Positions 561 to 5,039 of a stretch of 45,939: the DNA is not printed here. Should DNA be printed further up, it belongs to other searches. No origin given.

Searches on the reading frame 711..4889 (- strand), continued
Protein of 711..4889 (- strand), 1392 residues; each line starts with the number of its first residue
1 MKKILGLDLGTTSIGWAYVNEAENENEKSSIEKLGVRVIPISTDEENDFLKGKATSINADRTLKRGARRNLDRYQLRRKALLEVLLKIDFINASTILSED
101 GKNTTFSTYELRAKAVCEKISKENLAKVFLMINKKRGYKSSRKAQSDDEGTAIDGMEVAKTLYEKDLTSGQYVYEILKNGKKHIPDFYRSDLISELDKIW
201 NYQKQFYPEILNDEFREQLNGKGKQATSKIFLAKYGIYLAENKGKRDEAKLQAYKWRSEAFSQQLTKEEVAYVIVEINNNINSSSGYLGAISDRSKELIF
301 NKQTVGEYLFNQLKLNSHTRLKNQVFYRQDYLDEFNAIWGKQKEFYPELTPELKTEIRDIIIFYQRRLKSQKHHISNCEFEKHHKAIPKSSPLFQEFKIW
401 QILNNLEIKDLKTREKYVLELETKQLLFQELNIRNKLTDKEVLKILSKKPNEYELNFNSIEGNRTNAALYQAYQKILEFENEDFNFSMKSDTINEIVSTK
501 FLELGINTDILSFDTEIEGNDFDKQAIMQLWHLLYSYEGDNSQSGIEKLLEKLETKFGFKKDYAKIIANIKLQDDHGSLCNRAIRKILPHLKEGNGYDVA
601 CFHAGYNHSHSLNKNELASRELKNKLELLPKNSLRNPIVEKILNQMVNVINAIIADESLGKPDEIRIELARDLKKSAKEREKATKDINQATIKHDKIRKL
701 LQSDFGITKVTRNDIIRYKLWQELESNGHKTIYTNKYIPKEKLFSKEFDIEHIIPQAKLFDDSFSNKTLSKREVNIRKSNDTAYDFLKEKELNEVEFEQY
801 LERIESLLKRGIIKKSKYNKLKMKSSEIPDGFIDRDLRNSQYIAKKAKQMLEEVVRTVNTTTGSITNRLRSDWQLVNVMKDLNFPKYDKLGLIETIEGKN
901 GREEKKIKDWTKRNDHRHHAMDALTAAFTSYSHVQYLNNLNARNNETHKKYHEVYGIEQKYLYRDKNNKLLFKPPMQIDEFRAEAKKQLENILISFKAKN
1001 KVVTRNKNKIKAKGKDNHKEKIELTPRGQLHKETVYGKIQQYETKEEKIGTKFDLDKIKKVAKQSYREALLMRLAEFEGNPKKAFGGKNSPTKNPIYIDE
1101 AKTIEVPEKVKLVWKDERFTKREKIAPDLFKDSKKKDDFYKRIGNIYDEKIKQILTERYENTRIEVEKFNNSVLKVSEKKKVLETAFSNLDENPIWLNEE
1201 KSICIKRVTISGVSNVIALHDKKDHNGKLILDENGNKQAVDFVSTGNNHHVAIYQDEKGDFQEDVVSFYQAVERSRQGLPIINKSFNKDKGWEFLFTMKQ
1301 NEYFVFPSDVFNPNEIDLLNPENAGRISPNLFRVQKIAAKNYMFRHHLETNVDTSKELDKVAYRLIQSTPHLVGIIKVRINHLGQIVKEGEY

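Call 13: find_related_loci(query=window:711-4889:-, collection=genome_contigs, flank=10000)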
Query window:711-4889:- (1392 aa) in genome_contigs; peptide patterns used: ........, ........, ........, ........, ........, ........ (x = any residue, [..] = any of these).
599 stretches matched a pattern (row limit reached: there are more); 568 encode a relative of the query (tblastn E <= 1e-3); the best 80 are kept; 80 distinct loci.
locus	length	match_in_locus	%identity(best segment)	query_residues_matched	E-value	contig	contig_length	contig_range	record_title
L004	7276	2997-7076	73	1-1392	0e+0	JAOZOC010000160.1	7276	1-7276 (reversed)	MAG: Bacteroidales bacterium isolate GMC4.concoct.313 GMC4_17645_length_7276_cov_6.427088, whole genome shotgun sequence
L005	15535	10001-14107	69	1-1392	0e+0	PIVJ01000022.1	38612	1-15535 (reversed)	MAG: Bacteroidetes bacterium isolate Glo_2 GloG15_CONTIG1073, whole genome shotgun sequence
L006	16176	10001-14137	67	1-1391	0e+0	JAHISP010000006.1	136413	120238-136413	MAG: Bacteroidetes bacterium isolate MM_PC_MetaG.mb.18 MM_PC_MetaG.mb.18_k141_201036, whole genome shotgun sequence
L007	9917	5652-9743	69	1-1391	0e+0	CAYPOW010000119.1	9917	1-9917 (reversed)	MAG TPA_asm: uncultured Draconibacterium sp. isolate SRP191223_co1_1 genome assembly, contig: NODE_8146_length_9917_cov_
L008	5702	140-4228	66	1-1392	0e+0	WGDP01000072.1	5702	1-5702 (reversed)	MAG: Bacteroidales bacterium isolate S145_9 k151_129005, whole genome shotgun sequence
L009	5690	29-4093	66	1-1392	0e+0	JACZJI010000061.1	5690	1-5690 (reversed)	MAG: Bacteroidales bacterium isolate MAG15 bacteroidetes_1_contig_631422, whole genome shotgun sequence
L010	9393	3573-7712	65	1-1392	0e+0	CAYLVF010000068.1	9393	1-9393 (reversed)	MAG TPA_asm: uncultured Melioribacter sp. isolate binchicken_co286_195 genome assembly, contig: NODE_8349_length_9393_co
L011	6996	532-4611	65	1-1391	0e+0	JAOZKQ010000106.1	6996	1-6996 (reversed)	MAG: Bacteroidales bacterium isolate GMC10.concoct.13_sub NODE_12895_length_6996_cov_13.400086, whole genome shotgun seq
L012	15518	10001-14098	65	1-1392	0e+0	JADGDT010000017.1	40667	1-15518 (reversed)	MAG: Ichthyobacteriaceae bacterium isolate BB17 NODE_860_length_40667_cov_27.361541, whole genome shotgun sequence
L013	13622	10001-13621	74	1-1242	0e+0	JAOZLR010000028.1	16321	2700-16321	MAG: Bacteroidales bacterium isolate GMC10.metabat2.87 NODE_2197_length_16321_cov_41.291221, whole genome shotgun sequen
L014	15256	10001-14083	63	1-1391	0e+0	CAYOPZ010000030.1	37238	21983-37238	MAG TPA_asm: uncultured Bacteroidaceae bacterium isolate SRP323688_co1_165 genome assembly, contig: NODE_2034_length_372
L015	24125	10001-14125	60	1-1392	0e+0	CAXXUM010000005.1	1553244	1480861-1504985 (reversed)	MAG: uncultured Paludibacter sp. isolate a7900705-2bc1-47d2-86de-305fcfc196f4 genome assembly, contig: contig_5, whole g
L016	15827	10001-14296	59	1-1392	0e+0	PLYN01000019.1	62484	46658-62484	MAG: Bacteroidetes bacterium isolate palsa_966 73.20120700_P3D.266_contig_81085, whole genome shotgun sequence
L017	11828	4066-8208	59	1-1392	0e+0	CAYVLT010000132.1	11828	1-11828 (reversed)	MAG TPA_asm: uncultured Ferruginibacter sp. isolate SRP262948_co1_76 genome assembly, contig: NODE_5543_length_11828_cov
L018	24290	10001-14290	59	1-1391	0e+0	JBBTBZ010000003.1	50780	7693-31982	MAG: Bacteroidota bacterium isolate H41-bin033_1 H41_bin033_1_000000000003, whole genome shotgun sequence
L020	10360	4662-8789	60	1-1392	0e+0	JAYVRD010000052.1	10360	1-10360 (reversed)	MAG: Chitinophagaceae bacterium isolate GL72_UP_metabinner_5 GL72_UP_metabinner_5_51, whole genome shotgun sequence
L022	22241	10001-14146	60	1-1392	0e+0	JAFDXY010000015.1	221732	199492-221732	MAG: Bacteroidetes bacterium isolate SZAS-37 CK_MAG-81__15__length-221732, whole genome shotgun sequence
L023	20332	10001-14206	60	2-1392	0e+0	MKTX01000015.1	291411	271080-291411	MAG: Sphingobacteriales bacterium 39-19 scnpilot_p_inoc_scaffold_67, whole genome shotgun sequence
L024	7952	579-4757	58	1-1392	0e+0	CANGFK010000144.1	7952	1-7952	MAG: Chitinophagaceae bacterium isolate Jr-28aug17-252 genome assembly, contig: Jr-28aug17-C12778, whole genome shotgun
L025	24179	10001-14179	59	4-1392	0e+0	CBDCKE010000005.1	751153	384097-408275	MAG: Flavipsychrobacter sp. isolate 9dcdfeb3-3035-4590-ad4f-dcd76a4a42cf genome assembly, contig: contig_5, whole genome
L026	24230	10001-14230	59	2-1392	0e+0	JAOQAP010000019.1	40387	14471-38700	MAG: Flavipsychrobacter sp. isolate RYN_285 scaffold_3720332, whole genome shotgun sequence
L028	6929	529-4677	58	1-1392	0e+0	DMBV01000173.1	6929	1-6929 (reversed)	MAG TPA_asm: Bacteroidales bacterium isolate UBA12170 contig_1630, whole genome shotgun sequence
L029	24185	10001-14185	58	1-1391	0e+0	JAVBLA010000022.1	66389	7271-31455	MAG: Bacteroidales bacterium isolate EPI_MAG_00011 c_000004126824, whole genome shotgun sequence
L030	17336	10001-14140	59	2-1392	0e+0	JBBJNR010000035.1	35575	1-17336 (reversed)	MAG: Daejeonella sp. isolate RUP_SRG_01 MBC-RUP_F0-S0_486, whole genome shotgun sequence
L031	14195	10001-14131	58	1-1392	0e+0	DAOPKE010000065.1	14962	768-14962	MAG TPA_asm: Bacteroidales bacterium isolate AMR_MDS_3259 NODE_4191_length_14962_cov_13.090763, whole genome shotgun seq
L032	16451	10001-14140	58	1-1392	0e+0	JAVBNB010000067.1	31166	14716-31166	MAG: Tannerella sp. isolate EPI_MAG_00067 c_000013381834, whole genome shotgun sequence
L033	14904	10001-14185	61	1-1392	0e+0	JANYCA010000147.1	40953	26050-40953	MAG: Chitinophagaceae bacterium isolate 336R_metabinner_11 336R_k141_837672, whole genome shotgun sequence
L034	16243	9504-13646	58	1-1392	0e+0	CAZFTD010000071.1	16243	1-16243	MAG TPA_asm: uncultured Marinilabiliaceae bacterium isolate binchicken_co168_96 genome assembly, contig: NODE_6251_lengt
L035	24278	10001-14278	57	2-1392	0e+0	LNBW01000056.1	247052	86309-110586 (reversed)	MAG: Bacteroidetes bacterium OLB9 UZ09_BCD002CONTIG000056, whole genome shotgun sequence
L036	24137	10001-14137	59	1-1392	0e+0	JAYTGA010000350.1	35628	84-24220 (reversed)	MAG: Segetibacter sp. isolate GFS_2231 GFS_2231_349, whole genome shotgun sequence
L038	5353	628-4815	58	2-1392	0e+0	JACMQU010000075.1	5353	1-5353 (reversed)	MAG: Bacteroidia bacterium isolate LF-bin-458 FL-bin-458-contig-k141_1079264, whole genome shotgun sequence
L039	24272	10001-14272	59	1-1392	0e+0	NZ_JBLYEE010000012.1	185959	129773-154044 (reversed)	Pedobacter sp. N23S346 contig_12, whole genome shotgun sequence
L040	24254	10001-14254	56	1-1392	0e+0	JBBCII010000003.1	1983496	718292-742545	MAG: Bacteroidota bacterium isolate S7_bin.9 s469.ctg000473l, whole genome shotgun sequence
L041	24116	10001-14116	58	1-1392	0e+0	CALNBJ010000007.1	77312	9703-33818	MAG TPA_asm: uncultured Bacteroidales bacterium isolate SRR1561996_bin.64_CONCOCT_v1.1_MAG genome assembly, contig: ERZ7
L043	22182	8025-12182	57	1-1392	0e+0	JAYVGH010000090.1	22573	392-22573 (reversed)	MAG: Bacteroidota bacterium isolate GL46_Up_concoct_104 GL46_Up_concoct_104_89, whole genome shotgun sequence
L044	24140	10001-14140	58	1-1392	0e+0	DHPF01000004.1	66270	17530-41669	MAG TPA_asm: Bacteroidales bacterium UBA5371 UBA5371_contig_1163, whole genome shotgun sequence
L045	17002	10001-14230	58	1-1392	0e+0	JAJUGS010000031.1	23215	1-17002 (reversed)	MAG: Prolixibacteraceae bacterium isolate bin43 k141_676310_length_23215_cov_11.1988, whole genome shotgun sequence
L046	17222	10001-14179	58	2-1392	0e+0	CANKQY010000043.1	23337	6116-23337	MAG: Bacteroidetes bacterium isolate TE-Jun18-200 genome assembly, contig: TE-Jun18-C2294, whole genome shotgun sequence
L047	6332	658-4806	58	1-1392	0e+0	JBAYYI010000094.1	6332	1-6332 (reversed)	MAG: Bacteroidales bacterium isolate SO_2017_CLC_2 scaffold_23155_c1_PH3_2017, whole genome shotgun sequence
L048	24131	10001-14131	57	2-1392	0e+0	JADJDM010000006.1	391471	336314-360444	MAG: Bacteroidetes bacterium isolate Aved_18-Q3-R54-62_MAXAC.142 tig00008832-10-3914210, whole genome shotgun sequence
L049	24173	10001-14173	55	1-1392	0e+0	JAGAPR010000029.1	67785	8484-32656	MAG: Prevotella sp. isolate RGIG8660 Water_deer_Colon-1__c62838, whole genome shotgun sequence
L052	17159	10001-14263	56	1-1392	0e+0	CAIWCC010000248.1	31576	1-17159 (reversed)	MAG: uncultured Bacteroidales bacterium isolate Loclat_bin-07483 genome assembly, contig: bin-07483:248/269, whole genom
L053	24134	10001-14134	58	2-1392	0e+0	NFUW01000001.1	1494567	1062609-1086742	Chitinophagaceae bacterium IBVUCB1 contig000001, whole genome shotgun sequence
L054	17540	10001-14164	56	1-1392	0e+0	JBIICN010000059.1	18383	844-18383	MAG: Bacteroidia bacterium isolate ME2000-08-01pf_3300043466_group1_bin14 Rohwer_bin419_scaffold_2070_c1, whole genome s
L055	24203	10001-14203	58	1-1392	0e+0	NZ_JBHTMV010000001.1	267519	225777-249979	Lutibacter holmesii strain CCUG 62221 GCM70027336_15, whole genome shotgun sequence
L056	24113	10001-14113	57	1-1392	0e+0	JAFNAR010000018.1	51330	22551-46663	MAG: Bacteroidetes bacterium isolate CTSoil_023 scaffold_146, whole genome shotgun sequence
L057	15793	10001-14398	55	2-1392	0e+0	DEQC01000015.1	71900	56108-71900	MAG TPA_asm: Flavobacteriales bacterium UBA3376 UBA3376_contig_3999, whole genome shotgun sequence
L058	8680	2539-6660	56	1-1392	0e+0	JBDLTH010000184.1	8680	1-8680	MAG: Bacteroidota bacterium isolate lajara_2019_sw_WHONDRS-S19S_0034_B_bin.4 scaffold_189471, whole genome shotgun seque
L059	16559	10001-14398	55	1-1392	0e+0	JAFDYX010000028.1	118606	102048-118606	MAG: Bacteroidetes bacterium isolate SZAS-68 CK_MAG-11__28__length-118606, whole genome shotgun sequence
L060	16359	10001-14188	58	1-1392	0e+0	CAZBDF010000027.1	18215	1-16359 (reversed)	MAG TPA_asm: uncultured Lentimicrobiaceae bacterium isolate binchicken_co243_188 genome assembly, contig: NODE_2387_leng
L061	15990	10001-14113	58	1-1392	0e+0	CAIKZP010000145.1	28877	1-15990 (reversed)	MAG: uncultured Bacteroidetes bacterium isolate KT_bin-1943 genome assembly, contig: bin-1943:145/212, whole genome shot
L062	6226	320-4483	57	1-1392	0e+0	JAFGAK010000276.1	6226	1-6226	MAG: Bacteroidales bacterium isolate Zod_maxbin.0163 k87_5664199, whole genome shotgun sequence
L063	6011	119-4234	56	1-1392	0e+0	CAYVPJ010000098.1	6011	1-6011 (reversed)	MAG TPA_asm: uncultured Oscillospiraceae bacterium isolate SRP192927_co6_234 genome assembly, contig: NODE_36299_length_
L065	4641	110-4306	57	1-1392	0e+0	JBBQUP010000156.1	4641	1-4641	MAG: Bacteroidales bacterium isolate Co_metawrap_1938 Cmw_1938_k141_4256523_length_4641_cov_19.9831, whole genome shotgu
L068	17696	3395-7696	57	1-1392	0e+0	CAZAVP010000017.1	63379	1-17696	MAG TPA_asm: uncultured Chryseobacterium sp. isolate SRP220891_co3_210 genome assembly, contig: NODE_318_length_63379_co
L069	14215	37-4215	55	1-1392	0e+0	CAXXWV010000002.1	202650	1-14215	MAG: Bacteroidales bacterium isolate ae2d0360-5809-4c04-a640-e40ccc137799 genome assembly, contig: contig_2, whole genom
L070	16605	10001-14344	56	1-1392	0e+0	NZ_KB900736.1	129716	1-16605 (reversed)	Capnocytophaga cynodegmi DSM 19736 strain E6447, DSM 19736 YW9DRAFT_scaffold_6.7, whole genome shotgun sequence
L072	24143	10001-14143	57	2-1392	0e+0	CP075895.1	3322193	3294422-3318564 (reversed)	Chitinophagaceae bacterium LGM1 chromosome, complete genome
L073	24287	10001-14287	56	1-1392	0e+0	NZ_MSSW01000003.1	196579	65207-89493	Algoriphagus antarcticus strain DSM 15986 contig3, whole genome shotgun sequence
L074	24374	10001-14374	57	1-1392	0e+0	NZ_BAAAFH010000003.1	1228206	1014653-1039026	Wandonia haliotis strain JCM 16083 sequence03, whole genome shotgun sequence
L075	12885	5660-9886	55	4-1392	0e+0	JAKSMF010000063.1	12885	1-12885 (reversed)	MAG: Bacteroidales bacterium isolate Horse_feces118 MAG118_63, whole genome shotgun sequence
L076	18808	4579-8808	56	1-1392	0e+0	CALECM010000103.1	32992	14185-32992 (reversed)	MAG TPA_asm: uncultured Bacteroidales bacterium isolate ERR732777_bin.36_CONCOCT_v1.1_MAG genome assembly, contig: ERZ80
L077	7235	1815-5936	54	1-1392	0e+0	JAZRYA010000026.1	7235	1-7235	MAG: Bacteroidaceae bacterium isolate T1900044950_TA20190003.MAGScoT_cleanbin_000057 SGB_3600_k141_191428, whole genome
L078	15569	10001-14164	56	1-1392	0e+0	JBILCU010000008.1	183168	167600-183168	MAG: Bacteroidia bacterium isolate ME2016-06-30_3300036399_group7_bin206 Rohwer_bin408_scaffold_27_c1, whole genome shot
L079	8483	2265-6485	57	1-1392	0e+0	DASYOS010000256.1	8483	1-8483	MAG TPA_asm: Chitinophagaceae bacterium isolate SMAG_U4435 k141_171545, whole genome shotgun sequence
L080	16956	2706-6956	56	2-1392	0e+0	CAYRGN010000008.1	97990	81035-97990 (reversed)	MAG TPA_asm: uncultured Lacihabitans sp. isolate SRP344714_co2_461 genome assembly, contig: NODE_445_length_97990_cov_8.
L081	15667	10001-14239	55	1-1392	0e+0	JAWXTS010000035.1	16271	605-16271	MAG: Rikenellaceae bacterium isolate FM_29_G117_IV NODE_1869_length_16272_cov_1.960993, whole genome shotgun sequence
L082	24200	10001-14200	58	1-1392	0e+0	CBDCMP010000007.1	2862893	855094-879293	MAG: Pelobium sp. isolate 5db1fc1e-21c4-45e4-8513-76137f709405 genome assembly, contig: contig_7, whole genome shotgun s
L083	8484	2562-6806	56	4-1392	0e+0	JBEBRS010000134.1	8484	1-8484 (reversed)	MAG: Leadbetterella byssophila isolate T2.bin.123 NODE_31054_length_8484_cov_9.518211, whole genome shotgun sequence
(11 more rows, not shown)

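Call 21: find_homologous_proteins(query=L001:14328-15026:+, max_evalue=0.00001)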
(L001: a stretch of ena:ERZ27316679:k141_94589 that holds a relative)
Query L001:14328-15026:+ (232 aa): 5467 proteins with E <= 0.00001 among 5647 candidates; the best 120 are listed.
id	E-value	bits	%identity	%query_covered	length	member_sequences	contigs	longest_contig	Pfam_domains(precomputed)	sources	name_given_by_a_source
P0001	2.7e-152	522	100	100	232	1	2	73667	-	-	-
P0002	5.7e-102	358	72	97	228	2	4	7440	-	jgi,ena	-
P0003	6.8e-91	322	65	97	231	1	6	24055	-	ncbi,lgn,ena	-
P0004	5.9e-86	305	64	97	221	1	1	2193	-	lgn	-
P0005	1.8e-85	304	66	97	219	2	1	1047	-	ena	-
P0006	2.0e-85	304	62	97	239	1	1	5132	-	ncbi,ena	-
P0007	5.0e-84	299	62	97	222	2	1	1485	-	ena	-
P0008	6.4e-84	299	64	100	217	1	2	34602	-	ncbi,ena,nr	ncbi:MAG: transposase [Bacteroidales bacterium]|nr:transposase [Bacteroidales bacterium]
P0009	1.9e-82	294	63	97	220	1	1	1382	-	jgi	-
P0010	1.0e-80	288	65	97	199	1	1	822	-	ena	-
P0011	1.6e-80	288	61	97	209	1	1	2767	-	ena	-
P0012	5.5e-80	286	58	97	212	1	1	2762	-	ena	-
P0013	9.5e-80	285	63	97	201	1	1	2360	-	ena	-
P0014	1.1e-79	285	62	97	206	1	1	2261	-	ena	-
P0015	1.6e-79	284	62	96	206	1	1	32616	-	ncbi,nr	ncbi:MAG: hypothetical protein JEY97_07625 [Bacteroidales bacterium]|nr:hypothetical protein [Bacter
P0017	1.7e-79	284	59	97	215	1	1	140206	-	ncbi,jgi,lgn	-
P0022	6.0e-79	283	59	97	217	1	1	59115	-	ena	-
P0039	5.3e-78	279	59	97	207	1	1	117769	-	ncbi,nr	ncbi:MAG: transposase [Bacteroidetes bacterium]|nr:transposase [Bacteroidota bacterium]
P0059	8.4e-77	276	56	97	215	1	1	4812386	-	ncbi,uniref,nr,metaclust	ncbi:Transposase [Salinivirga cyanobacteriivorans]|uniref:Transposase n=1 Tax=Salinivirga cyanobacte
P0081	4.9e-76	273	62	97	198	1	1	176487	-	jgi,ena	-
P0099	2.0e-75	271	56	97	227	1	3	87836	-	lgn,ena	-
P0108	3.6e-75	270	57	97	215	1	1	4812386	-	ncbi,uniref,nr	ncbi:Transposase [Salinivirga cyanobacteriivorans]|uniref:Transposase n=1 Tax=Salinivirga cyanobacte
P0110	4.3e-75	270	56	97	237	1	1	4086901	-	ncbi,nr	ncbi:MAG: hypothetical protein U5Q03_09015 [Bacteroidota bacterium]|nr:hypothetical protein [Bactero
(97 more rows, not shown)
